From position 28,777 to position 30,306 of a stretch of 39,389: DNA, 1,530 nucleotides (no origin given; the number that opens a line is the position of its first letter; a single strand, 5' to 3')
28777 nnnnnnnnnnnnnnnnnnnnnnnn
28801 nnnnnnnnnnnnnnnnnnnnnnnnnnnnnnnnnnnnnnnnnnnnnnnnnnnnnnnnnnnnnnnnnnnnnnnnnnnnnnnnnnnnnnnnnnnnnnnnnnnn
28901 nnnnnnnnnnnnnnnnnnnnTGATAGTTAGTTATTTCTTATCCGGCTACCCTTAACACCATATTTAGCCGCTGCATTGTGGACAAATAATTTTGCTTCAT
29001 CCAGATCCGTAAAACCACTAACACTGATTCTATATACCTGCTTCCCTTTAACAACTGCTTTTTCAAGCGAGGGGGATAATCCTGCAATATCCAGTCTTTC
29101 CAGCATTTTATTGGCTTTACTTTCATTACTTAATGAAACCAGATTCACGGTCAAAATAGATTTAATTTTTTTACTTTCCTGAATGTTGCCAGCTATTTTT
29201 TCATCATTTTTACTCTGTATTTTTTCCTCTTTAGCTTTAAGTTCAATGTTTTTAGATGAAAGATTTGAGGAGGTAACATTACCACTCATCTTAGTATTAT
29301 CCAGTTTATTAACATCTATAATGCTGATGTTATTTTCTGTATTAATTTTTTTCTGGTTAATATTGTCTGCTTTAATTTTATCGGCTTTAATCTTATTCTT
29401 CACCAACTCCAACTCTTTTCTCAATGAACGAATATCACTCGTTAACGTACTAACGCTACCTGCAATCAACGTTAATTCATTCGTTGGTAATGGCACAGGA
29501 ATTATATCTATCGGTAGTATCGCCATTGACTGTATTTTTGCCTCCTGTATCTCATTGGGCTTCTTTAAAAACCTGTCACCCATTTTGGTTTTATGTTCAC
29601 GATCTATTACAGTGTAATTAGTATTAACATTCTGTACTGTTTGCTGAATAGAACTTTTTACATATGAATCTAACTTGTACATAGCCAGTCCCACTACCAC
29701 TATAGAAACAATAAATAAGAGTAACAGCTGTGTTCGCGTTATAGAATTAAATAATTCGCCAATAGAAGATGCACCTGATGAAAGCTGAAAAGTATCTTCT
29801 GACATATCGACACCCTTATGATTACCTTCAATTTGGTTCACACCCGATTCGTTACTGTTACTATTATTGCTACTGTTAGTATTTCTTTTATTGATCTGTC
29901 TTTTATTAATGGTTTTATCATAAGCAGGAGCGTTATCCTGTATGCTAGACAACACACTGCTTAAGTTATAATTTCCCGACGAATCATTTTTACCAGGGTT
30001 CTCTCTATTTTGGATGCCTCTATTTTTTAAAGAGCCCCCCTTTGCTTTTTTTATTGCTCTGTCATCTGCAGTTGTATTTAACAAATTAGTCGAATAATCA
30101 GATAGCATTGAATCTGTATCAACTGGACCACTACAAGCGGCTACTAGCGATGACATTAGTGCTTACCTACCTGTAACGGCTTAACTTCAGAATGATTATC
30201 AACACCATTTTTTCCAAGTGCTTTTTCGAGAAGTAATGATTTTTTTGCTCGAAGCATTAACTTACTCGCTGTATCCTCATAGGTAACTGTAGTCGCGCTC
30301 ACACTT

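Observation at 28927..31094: Degenerate GGDEF (NADEF with intact I-site) translationally coupled to a SPOR protein and flgA-flgM-flgN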

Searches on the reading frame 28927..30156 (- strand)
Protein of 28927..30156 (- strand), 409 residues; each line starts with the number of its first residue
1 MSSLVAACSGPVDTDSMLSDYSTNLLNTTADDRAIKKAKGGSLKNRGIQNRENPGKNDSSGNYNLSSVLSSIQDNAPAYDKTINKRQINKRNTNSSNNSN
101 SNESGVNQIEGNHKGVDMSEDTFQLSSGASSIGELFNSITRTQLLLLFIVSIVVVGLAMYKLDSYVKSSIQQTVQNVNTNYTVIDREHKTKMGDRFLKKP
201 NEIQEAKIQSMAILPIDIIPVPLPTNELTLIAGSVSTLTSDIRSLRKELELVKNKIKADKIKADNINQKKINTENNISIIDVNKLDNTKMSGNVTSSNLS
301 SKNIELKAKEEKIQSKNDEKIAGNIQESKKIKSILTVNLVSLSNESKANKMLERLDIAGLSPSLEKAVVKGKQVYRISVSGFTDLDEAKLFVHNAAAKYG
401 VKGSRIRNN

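Call 4: search_protein_families(library=pfam, proteins=[window:28927-30156:-], max_evalue=0.01)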
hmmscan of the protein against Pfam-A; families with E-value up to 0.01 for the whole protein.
window:28927-30156:- (409 aa): 1 family
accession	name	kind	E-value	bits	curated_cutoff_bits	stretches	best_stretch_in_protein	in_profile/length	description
PF05036.18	SPOR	-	1.4e-07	32.2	21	1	336-392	6-61/76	SPOR domain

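Call 16: search_protein_families(library=ncbifam, proteins=[window:28927-30156:-], max_evalue=0.01)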
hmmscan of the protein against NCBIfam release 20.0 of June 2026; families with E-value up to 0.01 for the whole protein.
window:28927-30156:- (409 aa): 0 families

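Call 19: find_homologous_proteins(query=window:28927-30156:-, max_evalue=0.001)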
Query window:28927-30156:- (409 aa): 19 proteins with E <= 0.001 among 7231 candidates.
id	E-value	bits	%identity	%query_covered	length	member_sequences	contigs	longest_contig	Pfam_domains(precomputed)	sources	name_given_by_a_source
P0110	5.6e-248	840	100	100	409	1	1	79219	PF05036.19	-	-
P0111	6.1e-170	584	75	100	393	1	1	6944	PF05036.19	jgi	-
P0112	1.4e-167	576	74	100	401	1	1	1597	PF05036.19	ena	-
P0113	1.5e-166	572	73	100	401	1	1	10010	PF05036.19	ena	-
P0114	5.2e-162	557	73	97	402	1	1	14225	PF05036.19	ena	-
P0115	9.7e-159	547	73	100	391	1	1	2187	PF05036.19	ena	-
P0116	6.6e-158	544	73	100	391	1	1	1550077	PF05036.19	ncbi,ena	-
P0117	2.4e-140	486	65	100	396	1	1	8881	-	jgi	-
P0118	2.5e-110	387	68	75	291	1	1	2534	-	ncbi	-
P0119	9.2e-72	261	45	100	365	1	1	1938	PF05036.19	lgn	-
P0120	3.0e-69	252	45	100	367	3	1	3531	PF05036.19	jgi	jgi:cell division septation protein DedD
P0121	6.6e-68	248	43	97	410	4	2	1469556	PF05036.19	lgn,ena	-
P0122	1.7e-59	220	38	98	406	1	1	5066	PF05036.19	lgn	-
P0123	3.3e-59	219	38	98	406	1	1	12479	PF05036.19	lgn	-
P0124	3.0e-30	124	60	16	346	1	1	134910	PF05036.19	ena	-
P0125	4.2e-27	114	62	18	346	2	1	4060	PF05036.19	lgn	-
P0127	6.9e-18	83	28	85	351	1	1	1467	PF05036.19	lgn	-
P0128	9.6e-15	73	51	18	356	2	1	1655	PF05036.19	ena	-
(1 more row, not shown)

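Call 40: search_solved_structures(query=window:28927-30156:-, max_evalue=1, show_alignments=3)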
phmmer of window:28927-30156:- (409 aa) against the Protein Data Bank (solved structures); distinct sequences matched with E-value up to 1: 1.
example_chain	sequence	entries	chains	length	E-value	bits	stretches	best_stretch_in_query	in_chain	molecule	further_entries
3vu0_A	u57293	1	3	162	0.29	13.9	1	315-391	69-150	Putative uncharacterized protein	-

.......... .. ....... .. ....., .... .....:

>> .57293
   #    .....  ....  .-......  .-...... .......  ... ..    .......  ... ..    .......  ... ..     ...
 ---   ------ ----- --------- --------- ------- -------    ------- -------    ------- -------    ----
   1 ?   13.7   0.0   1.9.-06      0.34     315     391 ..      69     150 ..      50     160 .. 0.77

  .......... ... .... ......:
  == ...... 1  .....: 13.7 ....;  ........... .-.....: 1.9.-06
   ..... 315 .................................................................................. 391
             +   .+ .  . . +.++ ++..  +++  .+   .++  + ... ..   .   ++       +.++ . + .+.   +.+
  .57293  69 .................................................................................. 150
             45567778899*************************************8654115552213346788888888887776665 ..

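Call 51: predict_structure(alignment_id=A2)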
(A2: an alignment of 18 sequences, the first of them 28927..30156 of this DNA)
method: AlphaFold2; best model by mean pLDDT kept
length: 409 residues; sequences in the alignment: 18
mean_pLDDT: 52.7   pTM: 0.24
mean pLDDT of the five models: 52.7, 48.5, 47.0, 45.3, 40.4
residues with pLDDT >= 90: 25; 70-90: 84; 50-70: 74; < 50: 226
segments of 3 or more residues with pLDDT < 50: 1-63, 73-81, 83-137, 192-224, 270-331
pLDDT, mean of each block of 10 residues (from residue 1): 34 42 44 33 28 33 50 45 43 32 29 33 33 46 72 72 62 60 52 45 32 35 50 69 85 74 54 39 29 29 30 31 37 75 90 90 90 90 86 86 74
secondary structure, 60 per line:
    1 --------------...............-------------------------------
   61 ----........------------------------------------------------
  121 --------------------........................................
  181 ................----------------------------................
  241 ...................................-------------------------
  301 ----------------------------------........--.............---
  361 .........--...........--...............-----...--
elements in order: H15-29 H65-72 H141-196 H225-275 E335-342 H345-357 E361-369 E372-382 H385-399 E405-407

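Call 54: fold_search(model_id=the predicted structure, library=pdb)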
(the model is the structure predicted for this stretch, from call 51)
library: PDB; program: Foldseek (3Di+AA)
matches with E <= 10: 1554; with E <= 0.001: 1
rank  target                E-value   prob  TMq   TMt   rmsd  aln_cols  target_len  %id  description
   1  6i09_A                6.5e-04  1.00  0.17  0.79   2.0        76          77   10  Crystal structure of RlpA SPOR domain from Pseudomonas aeruginosa in complex with denuded glycan obtained by soaking (released 2019-11-13)
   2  6i05                  2.2e-03  1.00  0.17  0.81   2.0        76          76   10  Crystal structure of RlpA SPOR domain from Pseudomonas aeruginosa (released 2019-11-13)
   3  6gdv_B                3.9e-03  1.00  0.15  0.45   4.4        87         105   10  Structure of CutA from Synechococcus elongatus PCC7942 complexed with Bis-Tris molecule (released 2019-05-08)
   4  6gdw_A                3.9e-03  1.00  0.13  0.40   6.3        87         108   15  Structure of CutA from Synechococcus elongatus PCC7942 complexed with 2 molecules of Bis-Tris (released 2019-05-08)
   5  2lfv_MODEL_1_A        5.7e-03  1.00  0.13  0.40  10.6        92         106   24  Solution Structure of the SPOR domain from E. coli DamX (released 2012-07-18)
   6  6ztg_MODEL_1_A        6.1e-03  1.00  0.15  0.29   4.2        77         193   23  Spor protein DedD (released 2020-11-11)
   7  6bwq_B                6.9e-03  1.00  0.15  0.40   3.1        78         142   14  LarC2, the C-terminal domain of a cyclometallase involved in the synthesis of the NPN cofactor of lactate racemase, in (released 2018-06-20)
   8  6gdv_C                7.8e-03  0.99  0.13  0.39   6.3        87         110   15  Structure of CutA from Synechococcus elongatus PCC7942 complexed with Bis-Tris molecule (released 2019-05-08)
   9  6gdu_A                1.1e-02  1.00  0.13  0.41   5.9        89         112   12  Structure of CutA from Synechococcus elongatus PCC7942 (released 2019-05-08)
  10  6i6e                  1.1e-02  0.99  0.15  0.47   4.9        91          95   14  Circular permutant of ribosomal protein S6, swap strand 1 , L10A mutant (released 2019-11-27)
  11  1x60_MODEL_1_A        1.1e-02  1.00  0.15  0.58   3.5        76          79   13  Solution structure of the peptidoglycan binding domain of B. subtilis cell wall lytic enzyme CwlC (released 2005-08-09)
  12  6i69                  1.2e-02  0.99  0.15  0.46   4.9        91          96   14  Circular permutant of ribosomal protein S6, adding 5aa to C terminal of P97-3, L10A mutant (released 2019-11-27)
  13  6yc7_C                1.3e-02  0.98  0.14  0.44   5.0        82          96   12  Structure of adenylylated C. glutamicum GlnK (released 2021-03-24)
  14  2zfh_B                1.6e-02  0.99  0.13  0.40   6.0        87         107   11  Crystal structure of putative CutA1 from Homo sapiens at 2.05A resolution (released 2008-01-22)
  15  2bxj_A                1.6e-02  0.99  0.14  0.45   5.5        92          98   12  Double Mutant of the Ribosomal Protein S6 (released 2005-10-26)
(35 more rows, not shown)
